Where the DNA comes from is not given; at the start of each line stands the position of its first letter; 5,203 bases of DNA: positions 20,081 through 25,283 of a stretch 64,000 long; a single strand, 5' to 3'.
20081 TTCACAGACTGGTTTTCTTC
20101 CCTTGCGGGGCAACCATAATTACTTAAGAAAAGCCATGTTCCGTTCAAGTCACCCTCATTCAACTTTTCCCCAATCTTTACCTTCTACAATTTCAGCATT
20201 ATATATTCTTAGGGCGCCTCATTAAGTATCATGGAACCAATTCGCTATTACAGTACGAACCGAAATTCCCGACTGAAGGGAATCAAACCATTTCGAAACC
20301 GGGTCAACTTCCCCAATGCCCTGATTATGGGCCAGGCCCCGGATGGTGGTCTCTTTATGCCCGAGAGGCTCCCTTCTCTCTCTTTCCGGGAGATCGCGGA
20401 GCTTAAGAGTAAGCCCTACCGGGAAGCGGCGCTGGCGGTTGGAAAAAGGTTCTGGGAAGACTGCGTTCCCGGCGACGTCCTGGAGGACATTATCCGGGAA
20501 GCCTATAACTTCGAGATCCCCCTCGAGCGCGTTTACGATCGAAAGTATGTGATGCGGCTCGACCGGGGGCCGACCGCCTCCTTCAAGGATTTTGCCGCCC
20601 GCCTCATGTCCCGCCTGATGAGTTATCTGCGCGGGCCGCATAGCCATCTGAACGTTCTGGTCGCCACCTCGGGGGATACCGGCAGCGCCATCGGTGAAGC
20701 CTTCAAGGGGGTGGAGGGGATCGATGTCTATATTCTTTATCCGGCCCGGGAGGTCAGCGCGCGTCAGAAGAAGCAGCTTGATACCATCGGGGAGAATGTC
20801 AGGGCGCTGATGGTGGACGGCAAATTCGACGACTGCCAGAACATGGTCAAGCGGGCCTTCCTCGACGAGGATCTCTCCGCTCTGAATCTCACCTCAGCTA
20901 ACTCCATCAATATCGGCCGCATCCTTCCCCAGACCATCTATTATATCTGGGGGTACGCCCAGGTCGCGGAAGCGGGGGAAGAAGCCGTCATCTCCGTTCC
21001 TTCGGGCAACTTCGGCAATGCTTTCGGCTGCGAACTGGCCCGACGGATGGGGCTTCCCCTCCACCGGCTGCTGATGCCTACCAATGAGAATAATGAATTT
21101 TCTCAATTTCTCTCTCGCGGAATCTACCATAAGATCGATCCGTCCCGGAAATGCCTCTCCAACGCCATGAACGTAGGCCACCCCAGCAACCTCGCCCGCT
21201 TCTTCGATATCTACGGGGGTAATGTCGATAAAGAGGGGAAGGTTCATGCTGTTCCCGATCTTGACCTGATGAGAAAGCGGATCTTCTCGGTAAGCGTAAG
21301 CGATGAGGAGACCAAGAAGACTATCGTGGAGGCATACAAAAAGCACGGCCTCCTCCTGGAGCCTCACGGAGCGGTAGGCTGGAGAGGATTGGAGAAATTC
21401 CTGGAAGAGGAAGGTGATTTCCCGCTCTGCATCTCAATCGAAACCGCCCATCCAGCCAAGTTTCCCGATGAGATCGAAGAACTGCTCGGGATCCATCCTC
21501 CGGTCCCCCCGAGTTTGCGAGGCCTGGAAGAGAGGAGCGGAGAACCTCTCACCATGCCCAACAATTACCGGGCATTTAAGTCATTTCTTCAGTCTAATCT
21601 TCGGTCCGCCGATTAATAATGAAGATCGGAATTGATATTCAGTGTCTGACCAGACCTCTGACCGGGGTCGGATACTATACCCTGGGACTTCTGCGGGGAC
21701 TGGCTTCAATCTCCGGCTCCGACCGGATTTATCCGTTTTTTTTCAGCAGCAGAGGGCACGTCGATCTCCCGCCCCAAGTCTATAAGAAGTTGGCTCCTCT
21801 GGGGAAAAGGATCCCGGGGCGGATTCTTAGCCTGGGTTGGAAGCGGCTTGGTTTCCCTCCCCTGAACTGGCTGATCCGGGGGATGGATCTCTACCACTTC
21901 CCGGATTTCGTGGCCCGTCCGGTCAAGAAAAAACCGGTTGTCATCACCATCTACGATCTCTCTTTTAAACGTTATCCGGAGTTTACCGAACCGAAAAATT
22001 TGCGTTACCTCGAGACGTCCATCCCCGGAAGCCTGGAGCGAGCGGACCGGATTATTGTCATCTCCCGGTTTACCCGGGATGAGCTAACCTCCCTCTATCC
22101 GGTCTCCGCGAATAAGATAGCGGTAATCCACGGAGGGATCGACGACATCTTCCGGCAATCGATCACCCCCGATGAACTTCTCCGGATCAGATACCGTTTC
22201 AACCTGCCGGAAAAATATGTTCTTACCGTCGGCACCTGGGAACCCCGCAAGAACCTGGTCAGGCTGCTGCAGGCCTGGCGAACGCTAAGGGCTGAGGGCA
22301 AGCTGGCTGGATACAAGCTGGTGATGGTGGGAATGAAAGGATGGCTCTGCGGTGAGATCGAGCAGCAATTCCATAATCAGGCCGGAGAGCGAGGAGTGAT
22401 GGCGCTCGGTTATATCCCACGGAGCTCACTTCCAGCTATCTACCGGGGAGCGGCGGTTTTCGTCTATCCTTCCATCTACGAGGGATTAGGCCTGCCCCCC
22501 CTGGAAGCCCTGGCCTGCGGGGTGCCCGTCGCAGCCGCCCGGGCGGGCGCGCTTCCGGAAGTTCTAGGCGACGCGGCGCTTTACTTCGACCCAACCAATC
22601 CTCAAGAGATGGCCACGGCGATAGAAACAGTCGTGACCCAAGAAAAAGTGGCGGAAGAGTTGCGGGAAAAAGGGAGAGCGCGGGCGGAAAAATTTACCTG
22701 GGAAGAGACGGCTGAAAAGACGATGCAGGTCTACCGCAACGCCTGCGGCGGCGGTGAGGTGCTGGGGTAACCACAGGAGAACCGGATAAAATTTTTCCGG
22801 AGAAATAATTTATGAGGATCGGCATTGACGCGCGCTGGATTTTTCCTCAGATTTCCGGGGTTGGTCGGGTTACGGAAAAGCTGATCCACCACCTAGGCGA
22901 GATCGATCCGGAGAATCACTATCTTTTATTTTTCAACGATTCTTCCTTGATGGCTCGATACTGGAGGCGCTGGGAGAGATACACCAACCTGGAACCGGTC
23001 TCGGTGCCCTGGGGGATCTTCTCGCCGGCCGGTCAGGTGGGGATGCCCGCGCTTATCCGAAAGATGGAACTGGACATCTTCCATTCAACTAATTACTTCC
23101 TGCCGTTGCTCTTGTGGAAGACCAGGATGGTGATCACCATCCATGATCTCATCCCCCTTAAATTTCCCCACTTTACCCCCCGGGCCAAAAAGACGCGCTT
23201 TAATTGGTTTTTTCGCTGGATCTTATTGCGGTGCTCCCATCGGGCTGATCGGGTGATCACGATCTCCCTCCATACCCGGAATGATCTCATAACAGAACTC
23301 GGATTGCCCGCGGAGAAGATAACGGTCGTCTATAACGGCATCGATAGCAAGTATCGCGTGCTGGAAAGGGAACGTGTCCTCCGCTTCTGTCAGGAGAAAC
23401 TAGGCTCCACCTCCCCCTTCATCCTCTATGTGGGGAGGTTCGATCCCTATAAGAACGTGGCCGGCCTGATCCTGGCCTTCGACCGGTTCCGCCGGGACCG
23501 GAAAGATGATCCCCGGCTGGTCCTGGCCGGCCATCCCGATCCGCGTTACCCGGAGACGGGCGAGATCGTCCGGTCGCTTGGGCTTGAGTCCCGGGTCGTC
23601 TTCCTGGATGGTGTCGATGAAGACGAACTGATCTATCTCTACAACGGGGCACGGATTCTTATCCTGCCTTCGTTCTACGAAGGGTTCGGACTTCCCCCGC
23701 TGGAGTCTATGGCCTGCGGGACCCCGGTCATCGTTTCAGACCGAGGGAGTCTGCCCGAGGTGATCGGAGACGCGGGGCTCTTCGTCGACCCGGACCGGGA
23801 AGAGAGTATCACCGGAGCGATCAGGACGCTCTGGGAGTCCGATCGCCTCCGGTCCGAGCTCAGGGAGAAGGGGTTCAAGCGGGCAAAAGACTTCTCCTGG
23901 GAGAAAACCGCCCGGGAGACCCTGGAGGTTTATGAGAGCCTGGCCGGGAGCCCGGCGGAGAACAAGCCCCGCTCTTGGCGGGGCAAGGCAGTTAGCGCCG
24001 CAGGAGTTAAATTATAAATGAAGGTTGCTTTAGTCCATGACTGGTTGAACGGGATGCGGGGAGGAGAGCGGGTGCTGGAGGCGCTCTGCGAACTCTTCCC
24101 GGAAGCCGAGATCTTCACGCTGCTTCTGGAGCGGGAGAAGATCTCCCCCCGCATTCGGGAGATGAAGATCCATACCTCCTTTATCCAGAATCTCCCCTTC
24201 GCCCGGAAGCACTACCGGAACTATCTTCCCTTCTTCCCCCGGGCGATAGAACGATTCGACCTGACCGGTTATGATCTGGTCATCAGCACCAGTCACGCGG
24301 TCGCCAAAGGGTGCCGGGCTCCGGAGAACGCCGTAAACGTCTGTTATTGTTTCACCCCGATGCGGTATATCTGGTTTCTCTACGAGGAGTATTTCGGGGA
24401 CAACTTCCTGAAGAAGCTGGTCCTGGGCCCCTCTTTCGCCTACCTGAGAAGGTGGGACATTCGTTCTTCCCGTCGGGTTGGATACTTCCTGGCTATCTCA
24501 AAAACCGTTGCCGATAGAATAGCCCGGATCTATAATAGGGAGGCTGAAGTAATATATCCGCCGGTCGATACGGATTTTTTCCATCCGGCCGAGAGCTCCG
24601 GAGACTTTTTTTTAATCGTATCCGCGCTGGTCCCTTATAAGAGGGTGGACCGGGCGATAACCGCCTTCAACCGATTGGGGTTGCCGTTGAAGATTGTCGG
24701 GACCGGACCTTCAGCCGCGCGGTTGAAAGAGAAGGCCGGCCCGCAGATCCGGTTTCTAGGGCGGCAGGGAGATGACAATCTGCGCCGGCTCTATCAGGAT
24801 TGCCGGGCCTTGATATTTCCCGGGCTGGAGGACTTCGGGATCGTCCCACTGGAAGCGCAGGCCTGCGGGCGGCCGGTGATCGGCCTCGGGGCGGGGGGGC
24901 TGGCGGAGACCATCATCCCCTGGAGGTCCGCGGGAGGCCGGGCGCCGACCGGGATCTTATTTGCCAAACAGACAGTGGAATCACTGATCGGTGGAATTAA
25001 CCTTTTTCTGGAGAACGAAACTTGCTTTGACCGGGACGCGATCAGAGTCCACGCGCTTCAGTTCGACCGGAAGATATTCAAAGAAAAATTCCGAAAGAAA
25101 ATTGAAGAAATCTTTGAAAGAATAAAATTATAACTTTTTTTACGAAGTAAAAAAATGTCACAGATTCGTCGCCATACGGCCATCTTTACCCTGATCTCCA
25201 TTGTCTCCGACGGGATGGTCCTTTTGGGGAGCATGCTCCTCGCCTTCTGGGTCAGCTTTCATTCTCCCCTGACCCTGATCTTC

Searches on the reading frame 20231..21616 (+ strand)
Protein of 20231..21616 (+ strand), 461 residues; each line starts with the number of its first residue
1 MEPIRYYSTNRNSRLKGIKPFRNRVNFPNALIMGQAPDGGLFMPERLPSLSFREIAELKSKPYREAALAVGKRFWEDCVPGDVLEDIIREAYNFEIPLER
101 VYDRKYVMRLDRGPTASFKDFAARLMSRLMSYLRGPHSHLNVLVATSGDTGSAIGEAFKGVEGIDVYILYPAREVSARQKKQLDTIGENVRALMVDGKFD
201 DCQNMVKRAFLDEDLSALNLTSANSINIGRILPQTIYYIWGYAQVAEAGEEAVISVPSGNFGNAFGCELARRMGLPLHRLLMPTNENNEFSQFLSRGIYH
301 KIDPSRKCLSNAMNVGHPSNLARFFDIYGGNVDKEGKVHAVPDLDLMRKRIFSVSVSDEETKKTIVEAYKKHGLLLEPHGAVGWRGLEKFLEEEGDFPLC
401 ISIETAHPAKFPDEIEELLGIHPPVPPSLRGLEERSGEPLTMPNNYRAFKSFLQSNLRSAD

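Call 29: search_protein_families(library=pfam, proteins=[window:20231-21616:+])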
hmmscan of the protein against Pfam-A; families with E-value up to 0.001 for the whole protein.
window:20231-21616:+ (461 aa): 3 families
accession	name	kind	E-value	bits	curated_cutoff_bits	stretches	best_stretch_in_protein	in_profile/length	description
PF00291.31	PALP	-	3.2e-22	79.7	35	1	106-389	25-276/295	Pyridoxal-phosphate dependent enzyme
PF14821.11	Thr_synth_N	-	1.5e-17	64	25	1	23-92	10-79/79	Threonine synthase N terminus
PF24857.1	THR4_C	-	0.0008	19.9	27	0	381-419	2-41/85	Threonine synthase, C-terminal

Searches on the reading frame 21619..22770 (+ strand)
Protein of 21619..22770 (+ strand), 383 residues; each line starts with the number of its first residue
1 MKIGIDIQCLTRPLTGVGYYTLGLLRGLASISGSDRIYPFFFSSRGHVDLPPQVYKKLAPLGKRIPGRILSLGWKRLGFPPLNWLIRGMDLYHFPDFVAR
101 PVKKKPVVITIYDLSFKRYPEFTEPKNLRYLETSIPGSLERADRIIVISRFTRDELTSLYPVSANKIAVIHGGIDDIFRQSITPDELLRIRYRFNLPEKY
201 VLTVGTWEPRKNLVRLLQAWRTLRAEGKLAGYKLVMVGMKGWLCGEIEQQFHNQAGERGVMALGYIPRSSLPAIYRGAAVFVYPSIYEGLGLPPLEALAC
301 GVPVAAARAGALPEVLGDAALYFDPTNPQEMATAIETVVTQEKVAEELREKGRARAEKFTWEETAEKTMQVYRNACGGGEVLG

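Call 29: search_protein_families(library=pfam, proteins=[window:21619-22770:+])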
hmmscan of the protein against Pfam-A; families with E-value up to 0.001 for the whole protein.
window:21619-22770:+ (383 aa): 6 families
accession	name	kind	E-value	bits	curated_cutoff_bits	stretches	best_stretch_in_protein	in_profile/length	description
PF00534.26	Glycos_transf_1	-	3.6e-31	108.5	26.4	1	191-354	8-171/172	Glycosyl transferases group 1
PF13692.12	Glyco_trans_1_4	-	4.5e-26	92.3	27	1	199-339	2-140/142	Glycosyl transferases group 1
PF13439.12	Glyco_transf_4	-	9.8e-13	48.9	28.5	1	16-175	3-167/170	Glycosyltransferase Family 4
PF20706.3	GT4-conflict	-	1.8e-11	44.1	26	1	199-365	198-382/385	Family 4 Glycosyltransferase in conflict systems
PF13524.12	Glyco_trans_1_2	-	1.4e-09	38.5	25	1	216-369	5-143/144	Glycosyl transferase-like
PF13579.12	Glyco_trans_4_4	-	0.00015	22.6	29.7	1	104-173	94-158/158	Glycosyl transferase 4-like domain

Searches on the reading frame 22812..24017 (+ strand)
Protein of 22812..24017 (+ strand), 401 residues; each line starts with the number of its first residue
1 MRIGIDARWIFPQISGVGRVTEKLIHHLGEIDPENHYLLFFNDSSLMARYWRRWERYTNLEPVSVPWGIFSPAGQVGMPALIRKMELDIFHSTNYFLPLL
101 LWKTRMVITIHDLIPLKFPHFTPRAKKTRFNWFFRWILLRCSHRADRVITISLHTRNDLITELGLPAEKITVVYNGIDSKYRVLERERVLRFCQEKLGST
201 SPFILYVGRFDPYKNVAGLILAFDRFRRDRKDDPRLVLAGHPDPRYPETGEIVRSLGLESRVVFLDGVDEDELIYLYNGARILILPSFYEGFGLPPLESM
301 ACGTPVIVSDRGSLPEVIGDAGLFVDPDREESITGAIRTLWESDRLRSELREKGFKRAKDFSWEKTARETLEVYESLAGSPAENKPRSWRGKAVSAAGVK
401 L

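Call 29: search_protein_families(library=pfam, proteins=[window:22812-24017:+])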
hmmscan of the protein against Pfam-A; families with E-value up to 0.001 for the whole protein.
window:22812-24017:+ (401 aa): 6 families
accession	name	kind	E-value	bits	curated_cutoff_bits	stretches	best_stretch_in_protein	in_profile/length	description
PF00534.26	Glycos_transf_1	-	4.2e-37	127.7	26.4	1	196-356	10-171/172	Glycosyl transferases group 1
PF13692.12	Glyco_trans_1_4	-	2.7e-29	102.7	27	1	202-342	2-141/142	Glycosyl transferases group 1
PF13439.12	Glyco_transf_4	-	1.2e-22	81.2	28.5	1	14-179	1-168/170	Glycosyltransferase Family 4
PF20706.3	GT4-conflict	-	3e-13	50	26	1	191-331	193-331/385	Family 4 Glycosyltransferase in conflict systems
PF13579.12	Glyco_trans_4_4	-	3.7e-10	40.8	29.7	1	67-176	52-158/158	Glycosyl transferase 4-like domain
PF13524.12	Glyco_trans_1_2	-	6.6e-07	29.8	25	1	234-371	15-143/144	Glycosyl transferase-like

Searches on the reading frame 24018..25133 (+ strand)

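Call 29: search_protein_families(library=pfam, proteins=[window:24018-25133:+])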
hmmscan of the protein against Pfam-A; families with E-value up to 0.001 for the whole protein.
window:24018-25133:+ (371 aa): 3 families
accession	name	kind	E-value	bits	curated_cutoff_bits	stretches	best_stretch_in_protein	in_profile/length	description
PF00534.26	Glycos_transf_1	-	8.3e-24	84.5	26.4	1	191-334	11-159/172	Glycosyl transferases group 1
PF13692.12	Glyco_trans_1_4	-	1.9e-17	64.3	27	1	198-332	4-141/142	Glycosyl transferases group 1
PF13439.12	Glyco_transf_4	-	6e-10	39.9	28.5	1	15-186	3-169/170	Glycosyltransferase Family 4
